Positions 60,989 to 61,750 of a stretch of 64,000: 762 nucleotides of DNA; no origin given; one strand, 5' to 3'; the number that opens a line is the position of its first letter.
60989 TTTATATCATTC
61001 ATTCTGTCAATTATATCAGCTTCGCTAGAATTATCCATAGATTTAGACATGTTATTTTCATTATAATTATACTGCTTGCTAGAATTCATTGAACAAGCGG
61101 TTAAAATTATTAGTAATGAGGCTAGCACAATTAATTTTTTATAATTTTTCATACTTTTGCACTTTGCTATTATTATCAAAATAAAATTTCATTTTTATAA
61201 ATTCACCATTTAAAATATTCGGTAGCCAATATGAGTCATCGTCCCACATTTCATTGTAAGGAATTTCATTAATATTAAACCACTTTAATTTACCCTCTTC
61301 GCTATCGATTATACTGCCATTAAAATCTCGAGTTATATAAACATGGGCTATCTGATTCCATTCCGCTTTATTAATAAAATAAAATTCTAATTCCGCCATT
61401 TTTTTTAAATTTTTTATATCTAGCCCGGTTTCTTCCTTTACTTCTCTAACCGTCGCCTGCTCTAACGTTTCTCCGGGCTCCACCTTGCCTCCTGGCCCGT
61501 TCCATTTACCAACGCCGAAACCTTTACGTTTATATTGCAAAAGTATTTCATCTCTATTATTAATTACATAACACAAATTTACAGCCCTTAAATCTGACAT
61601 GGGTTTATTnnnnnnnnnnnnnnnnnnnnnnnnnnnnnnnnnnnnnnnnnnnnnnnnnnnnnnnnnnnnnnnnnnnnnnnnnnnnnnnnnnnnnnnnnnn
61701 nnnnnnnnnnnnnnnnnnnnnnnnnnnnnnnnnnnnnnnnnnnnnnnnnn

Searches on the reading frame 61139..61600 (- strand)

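Call 64: search_protein_families(library=ncbifam, proteins=[window:61139-61600:-], max_evalue=0.01)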
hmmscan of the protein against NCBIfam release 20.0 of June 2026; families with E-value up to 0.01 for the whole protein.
window:61139-61600:- (153 aa): 26 families (the best 25 are shown)
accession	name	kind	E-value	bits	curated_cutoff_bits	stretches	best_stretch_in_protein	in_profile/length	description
NF006530.0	PRK08999.1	equivalog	5.6e-16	58.5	245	1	12-119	13-118/315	Nudix family hydrolase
TIGR00586.1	mutt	equivalog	3e-15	56.4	97.9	1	9-114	9-112/129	8-oxo-dGTP diphosphatase MutT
NF008044.0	PRK10776.1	equivalog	8.7e-14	51.5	148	1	12-117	11-114/130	8-oxo-dGTP diphosphatase MutT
NF007834.0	PRK10546.1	equivalog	1.4e-10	41.1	156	1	12-112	10-108/135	pyrimidine (deoxy)nucleoside triphosphate diphosphatase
TIGR02705.1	nudix_YtkD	equivalog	8.4e-10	38.4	154.4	1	34-89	48-100/156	RNA deprotection pyrophosphohydrolase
NF001299.0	PRK00241.1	equivalog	2.2e-09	37.2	158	1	13-68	142-196/263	NAD(+) diphosphatase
NF041652.1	Nud_hyd_Dein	equivalog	1.5e-07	31.8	200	1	12-69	20-81/152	Nudix hydrolase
NF052459.1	OxoGTPPhMutT1Mycb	equivalog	2.7e-07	30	475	1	32-113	30-109/292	8-oxo-(d)GTP phosphatase MutT1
NF012016.0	PRK15472.1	equivalog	3e-07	30.2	95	1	9-62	7-62/141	nucleoside triphosphatase NudI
NF001934.0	PRK00714.1-1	equivalog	4.3e-07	29.5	241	1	7-72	9-72/176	RNA pyrophosphohydrolase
NF003787.0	PRK05379.1-4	equivalog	5.9e-07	28.8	449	1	12-63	214-265/346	bifunctional nicotinamide-nucleotide adenylyltransferase/Nudix hydroxylase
NF001937.0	PRK00714.1-4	equivalog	7.2e-07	29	139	1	7-71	9-71/161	RNA pyrophosphohydrolase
NF006961.0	PRK09438.1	equivalog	4.9e-06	26.1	103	1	21-65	23-66/151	dihydroneopterin triphosphate diphosphatase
NF008736.0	PRK11762.1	equivalog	9e-06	25.3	169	1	34-73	77-116/186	ADP compounds hydrolase NudE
NF001938.0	PRK00714.1-5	equivalog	1.3e-05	24.6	116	1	30-75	44-87/172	RNA pyrophosphohydrolase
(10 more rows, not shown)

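Call 65: search_protein_families(library=pfam, proteins=[window:61139-61600:-], max_evalue=0.01)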
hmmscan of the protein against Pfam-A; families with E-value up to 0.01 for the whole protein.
window:61139-61600:- (153 aa): 3 families
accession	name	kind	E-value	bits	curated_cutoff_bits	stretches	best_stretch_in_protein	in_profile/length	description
PF00293.34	NUDIX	-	1.1e-21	77.7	21.1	1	5-127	4-132/134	NUDIX domain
PF14815.12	NUDIX_4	-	1.4e-05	25.2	35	1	10-113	3-98/113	NUDIX domain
PF22327.2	Nudt16-like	-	9.5e-05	22.8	27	1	11-91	17-94/161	U8 snoRNA-decapping enzyme-like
